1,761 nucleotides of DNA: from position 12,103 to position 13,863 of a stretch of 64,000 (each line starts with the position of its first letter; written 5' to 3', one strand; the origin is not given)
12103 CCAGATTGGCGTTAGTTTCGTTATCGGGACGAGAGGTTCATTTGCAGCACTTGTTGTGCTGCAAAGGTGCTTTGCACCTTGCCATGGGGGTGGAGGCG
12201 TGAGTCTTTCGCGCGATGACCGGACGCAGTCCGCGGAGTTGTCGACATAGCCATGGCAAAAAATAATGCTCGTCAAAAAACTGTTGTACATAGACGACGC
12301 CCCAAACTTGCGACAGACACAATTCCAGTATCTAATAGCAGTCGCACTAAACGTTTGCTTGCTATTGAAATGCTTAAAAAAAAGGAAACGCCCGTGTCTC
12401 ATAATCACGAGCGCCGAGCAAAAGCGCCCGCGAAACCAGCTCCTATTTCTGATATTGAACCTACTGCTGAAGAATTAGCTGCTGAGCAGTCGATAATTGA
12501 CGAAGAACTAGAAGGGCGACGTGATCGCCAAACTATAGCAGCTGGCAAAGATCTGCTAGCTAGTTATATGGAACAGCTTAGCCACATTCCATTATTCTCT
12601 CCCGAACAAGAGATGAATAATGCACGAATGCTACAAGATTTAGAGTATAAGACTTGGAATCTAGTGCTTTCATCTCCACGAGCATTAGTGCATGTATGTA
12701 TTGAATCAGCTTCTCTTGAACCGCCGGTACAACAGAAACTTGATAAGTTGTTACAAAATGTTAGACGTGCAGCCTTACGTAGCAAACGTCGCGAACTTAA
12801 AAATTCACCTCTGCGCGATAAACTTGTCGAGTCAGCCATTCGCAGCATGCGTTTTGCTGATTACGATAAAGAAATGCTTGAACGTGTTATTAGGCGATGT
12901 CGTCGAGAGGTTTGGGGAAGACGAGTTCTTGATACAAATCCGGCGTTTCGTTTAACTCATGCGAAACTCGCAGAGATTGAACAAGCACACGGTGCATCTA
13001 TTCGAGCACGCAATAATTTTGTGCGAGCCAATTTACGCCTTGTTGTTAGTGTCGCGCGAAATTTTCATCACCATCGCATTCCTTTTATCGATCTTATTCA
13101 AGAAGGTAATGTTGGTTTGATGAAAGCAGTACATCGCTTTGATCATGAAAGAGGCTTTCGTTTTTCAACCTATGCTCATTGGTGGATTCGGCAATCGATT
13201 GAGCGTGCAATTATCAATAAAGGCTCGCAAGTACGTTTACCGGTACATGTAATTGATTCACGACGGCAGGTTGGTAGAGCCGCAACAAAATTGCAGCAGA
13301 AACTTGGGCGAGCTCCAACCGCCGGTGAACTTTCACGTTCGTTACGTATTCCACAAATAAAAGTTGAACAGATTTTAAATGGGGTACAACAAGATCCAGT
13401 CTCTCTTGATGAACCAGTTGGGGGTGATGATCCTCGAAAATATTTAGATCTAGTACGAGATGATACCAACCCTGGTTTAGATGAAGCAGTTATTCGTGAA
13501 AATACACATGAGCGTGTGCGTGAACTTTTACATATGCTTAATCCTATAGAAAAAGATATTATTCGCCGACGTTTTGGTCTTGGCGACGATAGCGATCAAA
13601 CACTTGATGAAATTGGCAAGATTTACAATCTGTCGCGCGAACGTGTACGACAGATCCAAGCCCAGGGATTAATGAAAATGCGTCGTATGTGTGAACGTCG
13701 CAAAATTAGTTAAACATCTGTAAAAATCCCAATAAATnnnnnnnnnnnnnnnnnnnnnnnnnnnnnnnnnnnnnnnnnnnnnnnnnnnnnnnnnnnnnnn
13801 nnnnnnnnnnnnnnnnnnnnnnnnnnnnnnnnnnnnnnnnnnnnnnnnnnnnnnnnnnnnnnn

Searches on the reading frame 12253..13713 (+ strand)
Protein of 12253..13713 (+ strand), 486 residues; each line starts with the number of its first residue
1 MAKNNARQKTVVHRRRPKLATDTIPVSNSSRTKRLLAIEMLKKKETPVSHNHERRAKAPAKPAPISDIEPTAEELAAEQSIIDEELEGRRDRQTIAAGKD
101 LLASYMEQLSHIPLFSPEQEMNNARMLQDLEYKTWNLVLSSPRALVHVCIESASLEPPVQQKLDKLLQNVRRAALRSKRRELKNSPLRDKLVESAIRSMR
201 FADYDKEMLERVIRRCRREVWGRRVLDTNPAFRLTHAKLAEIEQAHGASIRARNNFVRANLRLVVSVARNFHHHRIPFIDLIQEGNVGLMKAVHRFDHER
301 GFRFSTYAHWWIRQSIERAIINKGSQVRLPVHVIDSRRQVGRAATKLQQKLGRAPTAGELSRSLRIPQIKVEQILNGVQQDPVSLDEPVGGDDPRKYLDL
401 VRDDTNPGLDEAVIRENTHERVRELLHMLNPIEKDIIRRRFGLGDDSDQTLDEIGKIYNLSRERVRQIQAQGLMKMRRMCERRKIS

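Call 24: search_protein_families(library=pfam, proteins=[window:12253-13713:+], max_evalue=0.001)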
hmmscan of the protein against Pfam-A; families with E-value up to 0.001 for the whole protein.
window:12253-13713:+ (486 aa): 3 families
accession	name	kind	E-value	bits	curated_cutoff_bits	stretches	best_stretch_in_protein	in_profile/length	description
PF04542.20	Sigma70_r2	-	1.3e-19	70.2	24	1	256-320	1-65/71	Sigma-70 region 2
PF04545.22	Sigma70_r4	-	7.7e-15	54.6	24.1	1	426-477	2-49/50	Sigma-70, region 4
PF04539.22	Sigma70_r3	-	2.4e-13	50.4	25.3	1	337-407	3-72/78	Sigma-70 region 3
